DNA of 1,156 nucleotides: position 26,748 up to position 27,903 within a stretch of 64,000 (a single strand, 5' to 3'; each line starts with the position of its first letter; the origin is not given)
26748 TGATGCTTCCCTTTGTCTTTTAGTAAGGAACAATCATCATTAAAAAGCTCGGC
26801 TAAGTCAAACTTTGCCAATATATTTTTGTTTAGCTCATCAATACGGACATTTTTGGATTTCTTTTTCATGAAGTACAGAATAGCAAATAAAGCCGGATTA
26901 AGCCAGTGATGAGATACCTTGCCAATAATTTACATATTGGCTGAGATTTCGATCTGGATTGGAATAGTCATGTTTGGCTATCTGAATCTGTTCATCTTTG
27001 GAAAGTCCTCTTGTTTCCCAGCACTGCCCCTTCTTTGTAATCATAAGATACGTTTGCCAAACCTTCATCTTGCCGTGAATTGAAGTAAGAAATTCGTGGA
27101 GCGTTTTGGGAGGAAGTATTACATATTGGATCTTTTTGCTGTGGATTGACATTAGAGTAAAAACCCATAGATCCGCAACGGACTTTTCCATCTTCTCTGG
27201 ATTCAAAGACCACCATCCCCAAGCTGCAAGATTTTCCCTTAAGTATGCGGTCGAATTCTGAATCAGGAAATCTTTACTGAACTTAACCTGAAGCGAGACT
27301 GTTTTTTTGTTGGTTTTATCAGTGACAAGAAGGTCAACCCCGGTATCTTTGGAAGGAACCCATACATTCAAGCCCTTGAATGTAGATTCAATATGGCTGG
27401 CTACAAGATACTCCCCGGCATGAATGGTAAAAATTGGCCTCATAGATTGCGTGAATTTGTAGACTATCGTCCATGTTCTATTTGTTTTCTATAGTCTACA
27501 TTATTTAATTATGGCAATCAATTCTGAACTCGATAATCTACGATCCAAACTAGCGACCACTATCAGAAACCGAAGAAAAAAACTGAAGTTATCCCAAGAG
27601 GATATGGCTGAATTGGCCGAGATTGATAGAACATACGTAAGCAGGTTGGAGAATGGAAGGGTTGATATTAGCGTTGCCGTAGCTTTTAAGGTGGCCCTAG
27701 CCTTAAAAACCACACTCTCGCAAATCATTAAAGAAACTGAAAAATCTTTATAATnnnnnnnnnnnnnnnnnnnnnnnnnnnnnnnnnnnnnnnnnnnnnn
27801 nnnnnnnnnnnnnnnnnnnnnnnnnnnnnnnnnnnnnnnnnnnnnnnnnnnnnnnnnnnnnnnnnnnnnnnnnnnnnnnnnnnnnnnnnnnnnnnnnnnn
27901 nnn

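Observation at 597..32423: tRNA-fMet-integrated, mosaic ~31.7-kb island delimited by a 45-bp perfect direct repeat and 18-bp subterminal repeats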

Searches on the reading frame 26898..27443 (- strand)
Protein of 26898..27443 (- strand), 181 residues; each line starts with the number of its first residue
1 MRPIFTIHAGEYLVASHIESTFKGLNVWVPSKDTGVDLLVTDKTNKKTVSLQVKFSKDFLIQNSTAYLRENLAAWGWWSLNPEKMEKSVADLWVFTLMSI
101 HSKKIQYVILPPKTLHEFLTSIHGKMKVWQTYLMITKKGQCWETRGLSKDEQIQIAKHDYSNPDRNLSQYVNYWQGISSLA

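Call 9: search_protein_families(library=pfam, proteins=[window:26898-27443:-])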
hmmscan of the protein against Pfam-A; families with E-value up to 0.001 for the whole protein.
window:26898-27443:- (181 aa): 0 families

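Call 15: search_protein_families(library=ncbifam, proteins=[window:26898-27443:-], max_evalue=0.01)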
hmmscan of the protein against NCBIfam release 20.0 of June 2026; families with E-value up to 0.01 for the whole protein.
window:26898-27443:- (181 aa): 0 families

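Call 16: search_protein_families(library=padloc, proteins=[window:26898-27443:-], max_evalue=0.01)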
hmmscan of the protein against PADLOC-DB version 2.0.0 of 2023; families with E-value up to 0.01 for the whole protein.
window:26898-27443:- (181 aa): 0 families

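Call 25: search_protein_families(library=phrogs, proteins=[window:26898-27443:-], max_evalue=0.01)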
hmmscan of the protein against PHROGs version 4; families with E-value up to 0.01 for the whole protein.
window:26898-27443:- (181 aa): 0 families

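Call 39: search_protein_families(library=pfam, proteins=[window:26898-27443:-], max_evalue=1)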
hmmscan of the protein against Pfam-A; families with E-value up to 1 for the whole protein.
window:26898-27443:- (181 aa): 2 families
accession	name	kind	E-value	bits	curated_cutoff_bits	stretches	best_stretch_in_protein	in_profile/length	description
PF13156.12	Mrr_cat_2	-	0.0036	17.6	22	1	30-59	26-56/127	Restriction endonuclease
PF22483.2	Mu-transpos_C_2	-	0.22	11.7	27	0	142-171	11-40/73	Mu transposase, C-terminal domain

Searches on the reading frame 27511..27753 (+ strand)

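Call 15: search_protein_families(library=ncbifam, proteins=[window:27511-27753:+], max_evalue=0.01)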
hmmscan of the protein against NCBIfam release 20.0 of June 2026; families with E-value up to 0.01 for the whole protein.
window:27511-27753:+ (80 aa): 15 families
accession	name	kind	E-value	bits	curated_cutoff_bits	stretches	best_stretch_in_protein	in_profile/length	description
TIGR03070.1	couple_hipB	subfamily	7.7e-11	41.8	71.65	1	13-65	2-54/58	type II toxin-antitoxin system Y4mF family antitoxin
NF006015.0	PRK08154.1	subfamily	2.6e-10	39.9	204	1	5-78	22-95/314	anaerobic benzoate catabolism transcriptional regulator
NF041951.1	phage_RstR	subfamily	6.6e-09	36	80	1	14-78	3-67/108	RstR family transcriptional repressor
TIGR03830.1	CxxCG_CxxCG_HTH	subfamily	5.8e-08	32.6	61.8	1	12-57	63-109/127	type II TA system antitoxin MqsA family protein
NF007257.0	PRK09706.1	subfamily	1e-05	25.3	101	1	13-68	5-60/135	transcriptional repressor DicA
NF003162.0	PRK04140.1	equivalog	3.2e-05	23.1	263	1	17-73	130-186/317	transcriptional regulator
TIGR00270.2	TIGR00270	equivalog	3.9e-05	23.5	110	1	9-77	71-139/159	multiprotein bridging factor aMBF1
NF007408.0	PRK09943.1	equivalog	5.4e-05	22.8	211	1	17-78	11-72/185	HTH-type transcriptional regulator PuuR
NF047948.1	male_kill_WMK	equivalog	0.00011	21.8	300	1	11-77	160-226/300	WO male-killing family protein Wmk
NF041493.1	MobT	equivalog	0.00012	21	600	1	18-65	1-48/383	MobT family relaxase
TIGR02607.1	antidote_HigA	equivalog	0.00019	21.2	47.7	1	23-68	17-62/81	HigA family addiction module antitoxin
NF010465.0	PRK13890.1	equivalog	0.0007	19.7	96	1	23-76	15-68/121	conjugal transfer protein TrbA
NF041575.1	antitoxPezA_Strep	equivalog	0.0014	18.6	290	1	16-61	4-49/158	type II toxin-antitoxin system antitoxin PezA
NF046032.1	TransRegSlrRBacil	equivalog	0.0041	17.2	250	1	17-73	5-62/149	HTH-type transcriptional regulator SlrR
NF040522.1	VC1465_fam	subfamily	0.0046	17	70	1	18-65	1-43/111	VC1465 family Xer recombination activation factor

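Call 16: search_protein_families(library=padloc, proteins=[window:27511-27753:+], max_evalue=0.01)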
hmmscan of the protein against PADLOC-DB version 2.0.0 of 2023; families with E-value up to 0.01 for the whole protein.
window:27511-27753:+ (80 aa): 13 families
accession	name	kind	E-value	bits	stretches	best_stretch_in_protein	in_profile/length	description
PDLC03665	Control_protein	-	4.9e-12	44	1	9-75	4-71/77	control protein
PDLC03536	REase_II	-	3.7e-11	41.1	1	11-73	8-70/237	Type II restriction enzyme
PDLC02926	HTH_VI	-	1.1e-10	39.7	1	14-73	2-61/92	-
PDLC03666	Control_protein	-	1.3e-09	36.4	1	10-74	3-67/77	control protein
PDLC04142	capH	-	2.4e-08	33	1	11-78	4-71/103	capH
PDLC03664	Control_protein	-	3.7e-07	28.5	1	13-66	13-66/74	control protein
PDLC03671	Control_protein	-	6.3e-07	27.5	1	10-73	11-74/84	control protein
PDLC03668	Control_protein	-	6.8e-05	21.3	1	10-50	5-45/79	control protein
PDLC03953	RmrA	-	0.00027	18.3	1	15-70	7-62/373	-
PDLC03947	RmrA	-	0.00031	17.7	1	8-75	6-73/383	-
PDLC03952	RmrA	-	0.00032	17.7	1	14-78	23-87/395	-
PDLC03943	RmrA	-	0.00076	16.7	1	18-70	7-59/370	-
PDLC03946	RmrA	-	0.0011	15.8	1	20-77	9-66/357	-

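Call 25: search_protein_families(library=phrogs, proteins=[window:27511-27753:+], max_evalue=0.01)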
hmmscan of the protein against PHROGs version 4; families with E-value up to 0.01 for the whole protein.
window:27511-27753:+ (80 aa): 26 families (the best 25 are shown)
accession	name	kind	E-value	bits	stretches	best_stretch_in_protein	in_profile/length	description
phrog_3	-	transcription regulation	1.6e-12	48.9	1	9-77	84-150/430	transcriptional repressor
phrog_1373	-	transcription regulation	3.8e-11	44.3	1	14-77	64-127/166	transcriptional regulator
phrog_8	-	transcription regulation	7.3e-10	39.8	1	9-73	72-136/346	transcriptional regulator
phrog_4583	-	transcription regulation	2e-08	35.1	1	12-79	9-76/81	transcriptional repressor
phrog_2339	-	DNA, RNA and nucleotide metabolism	2.7e-08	34.7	1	9-70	21-83/98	HTH DNA binding protein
phrog_5823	-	transcription regulation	1.2e-07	32.2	1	13-76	6-70/404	transcriptional regulator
phrog_2328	-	transcription regulation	5.7e-07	30.4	1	12-68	14-70/128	transcriptional repressor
phrog_4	-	transcription regulation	1.7e-06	28.3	1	13-77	132-196/400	transcriptional repressor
phrog_7241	-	transcription regulation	6.5e-06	27.2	1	16-73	64-121/122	transcriptional regulator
phrog_2104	-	unknown function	6.1e-05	24.2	1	16-67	42-93/103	-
phrog_2439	-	transcription regulation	6.3e-05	23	1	17-67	11-61/367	transcriptional regulator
phrog_4031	-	unknown function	0.00013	21.5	1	3-70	508-578/626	-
phrog_2967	-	transcription regulation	0.00017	22.2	1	12-76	9-73/225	transcriptional regulator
phrog_14076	-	transcription regulation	0.00022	22.7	1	16-58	16-61/86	transcriptional regulator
phrog_4836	-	transcription regulation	0.0016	19.1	1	9-51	71-113/194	CII-like regulator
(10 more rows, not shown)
